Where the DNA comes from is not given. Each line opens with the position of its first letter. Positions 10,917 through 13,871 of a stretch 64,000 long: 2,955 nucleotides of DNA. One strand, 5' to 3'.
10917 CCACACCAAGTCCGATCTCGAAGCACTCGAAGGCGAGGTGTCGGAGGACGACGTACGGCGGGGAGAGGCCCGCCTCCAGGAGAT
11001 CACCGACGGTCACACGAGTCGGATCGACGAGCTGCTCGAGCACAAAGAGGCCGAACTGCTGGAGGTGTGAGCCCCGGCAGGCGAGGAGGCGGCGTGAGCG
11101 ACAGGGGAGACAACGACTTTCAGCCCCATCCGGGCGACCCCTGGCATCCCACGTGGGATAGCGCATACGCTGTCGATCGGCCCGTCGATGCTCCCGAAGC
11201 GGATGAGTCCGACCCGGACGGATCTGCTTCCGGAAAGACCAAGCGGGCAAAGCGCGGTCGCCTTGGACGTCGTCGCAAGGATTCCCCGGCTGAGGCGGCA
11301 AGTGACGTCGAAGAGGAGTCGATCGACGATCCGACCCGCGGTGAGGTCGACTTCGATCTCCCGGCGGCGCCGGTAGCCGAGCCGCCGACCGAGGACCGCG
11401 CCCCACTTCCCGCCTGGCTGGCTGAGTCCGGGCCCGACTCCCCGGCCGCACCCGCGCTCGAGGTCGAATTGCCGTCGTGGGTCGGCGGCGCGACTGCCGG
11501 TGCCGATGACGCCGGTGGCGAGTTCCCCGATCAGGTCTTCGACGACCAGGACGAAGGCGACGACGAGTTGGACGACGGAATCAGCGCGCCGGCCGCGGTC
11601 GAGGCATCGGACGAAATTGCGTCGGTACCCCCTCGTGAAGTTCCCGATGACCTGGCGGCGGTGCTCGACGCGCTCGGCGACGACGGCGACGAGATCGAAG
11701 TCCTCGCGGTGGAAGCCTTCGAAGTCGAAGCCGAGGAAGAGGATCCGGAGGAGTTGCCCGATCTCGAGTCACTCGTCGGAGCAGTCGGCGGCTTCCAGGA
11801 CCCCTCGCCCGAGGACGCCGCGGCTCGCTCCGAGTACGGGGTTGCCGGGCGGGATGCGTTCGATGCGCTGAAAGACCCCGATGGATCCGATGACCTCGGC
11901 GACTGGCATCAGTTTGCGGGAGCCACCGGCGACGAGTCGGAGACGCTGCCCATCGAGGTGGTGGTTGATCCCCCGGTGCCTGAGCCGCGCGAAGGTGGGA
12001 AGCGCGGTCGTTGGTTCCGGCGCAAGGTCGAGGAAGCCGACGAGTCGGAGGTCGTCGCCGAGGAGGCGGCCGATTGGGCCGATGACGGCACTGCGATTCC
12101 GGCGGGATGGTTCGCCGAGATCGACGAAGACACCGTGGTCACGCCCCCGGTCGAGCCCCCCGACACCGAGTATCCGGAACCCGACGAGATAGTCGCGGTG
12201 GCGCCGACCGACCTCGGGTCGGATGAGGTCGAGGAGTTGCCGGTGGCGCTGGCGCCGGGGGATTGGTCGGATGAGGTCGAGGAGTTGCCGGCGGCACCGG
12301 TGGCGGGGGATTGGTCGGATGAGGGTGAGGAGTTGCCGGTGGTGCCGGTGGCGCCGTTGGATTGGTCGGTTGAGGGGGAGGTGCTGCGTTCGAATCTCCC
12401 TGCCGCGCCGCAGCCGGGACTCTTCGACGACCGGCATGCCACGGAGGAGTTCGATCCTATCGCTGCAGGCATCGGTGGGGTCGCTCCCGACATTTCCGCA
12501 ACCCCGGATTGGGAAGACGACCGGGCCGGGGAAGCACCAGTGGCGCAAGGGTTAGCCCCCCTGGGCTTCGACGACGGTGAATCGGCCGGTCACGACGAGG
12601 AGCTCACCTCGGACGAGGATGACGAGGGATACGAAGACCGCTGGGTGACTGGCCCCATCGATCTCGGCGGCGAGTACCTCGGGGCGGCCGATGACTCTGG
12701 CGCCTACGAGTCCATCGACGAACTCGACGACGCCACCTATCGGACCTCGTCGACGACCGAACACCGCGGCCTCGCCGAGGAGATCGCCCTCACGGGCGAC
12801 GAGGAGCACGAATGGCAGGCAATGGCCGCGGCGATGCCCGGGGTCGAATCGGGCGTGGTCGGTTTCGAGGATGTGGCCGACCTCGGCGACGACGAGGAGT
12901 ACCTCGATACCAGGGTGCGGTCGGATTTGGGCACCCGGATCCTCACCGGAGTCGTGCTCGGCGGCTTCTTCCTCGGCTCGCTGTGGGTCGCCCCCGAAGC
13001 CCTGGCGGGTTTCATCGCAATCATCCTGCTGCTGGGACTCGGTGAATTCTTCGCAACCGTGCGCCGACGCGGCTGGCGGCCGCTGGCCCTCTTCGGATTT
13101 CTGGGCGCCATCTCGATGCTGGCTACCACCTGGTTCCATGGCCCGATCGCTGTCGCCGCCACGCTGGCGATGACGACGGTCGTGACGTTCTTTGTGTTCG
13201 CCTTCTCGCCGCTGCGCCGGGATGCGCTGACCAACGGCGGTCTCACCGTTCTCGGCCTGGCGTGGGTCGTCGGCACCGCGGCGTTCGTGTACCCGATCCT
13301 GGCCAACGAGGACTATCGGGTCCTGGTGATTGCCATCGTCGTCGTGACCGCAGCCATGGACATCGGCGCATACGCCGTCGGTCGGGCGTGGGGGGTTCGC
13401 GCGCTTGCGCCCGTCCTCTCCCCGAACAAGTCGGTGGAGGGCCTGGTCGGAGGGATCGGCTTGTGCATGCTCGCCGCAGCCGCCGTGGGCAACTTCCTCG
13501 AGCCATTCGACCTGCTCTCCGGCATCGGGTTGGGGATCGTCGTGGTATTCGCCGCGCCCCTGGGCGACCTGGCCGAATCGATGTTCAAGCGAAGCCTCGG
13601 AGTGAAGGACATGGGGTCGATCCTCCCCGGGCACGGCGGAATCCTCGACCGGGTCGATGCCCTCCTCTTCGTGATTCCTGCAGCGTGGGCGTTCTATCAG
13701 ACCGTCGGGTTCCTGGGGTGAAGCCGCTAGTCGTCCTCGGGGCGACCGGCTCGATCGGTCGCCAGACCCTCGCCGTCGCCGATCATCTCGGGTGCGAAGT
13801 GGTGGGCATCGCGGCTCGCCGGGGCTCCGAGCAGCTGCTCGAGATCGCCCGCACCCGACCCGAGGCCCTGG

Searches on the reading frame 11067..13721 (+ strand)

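Call 33: search_protein_families(library=pfam, proteins=[window:11067-13721:+], max_evalue=0.0001)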
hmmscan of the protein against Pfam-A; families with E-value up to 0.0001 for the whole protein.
window:11067-13721:+ (884 aa): 1 family
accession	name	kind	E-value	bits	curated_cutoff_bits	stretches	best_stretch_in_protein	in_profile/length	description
PF01148.25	CTP_transf_1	-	7.6e-54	183.7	24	1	623-879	2-263/264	Cytidylyltransferase family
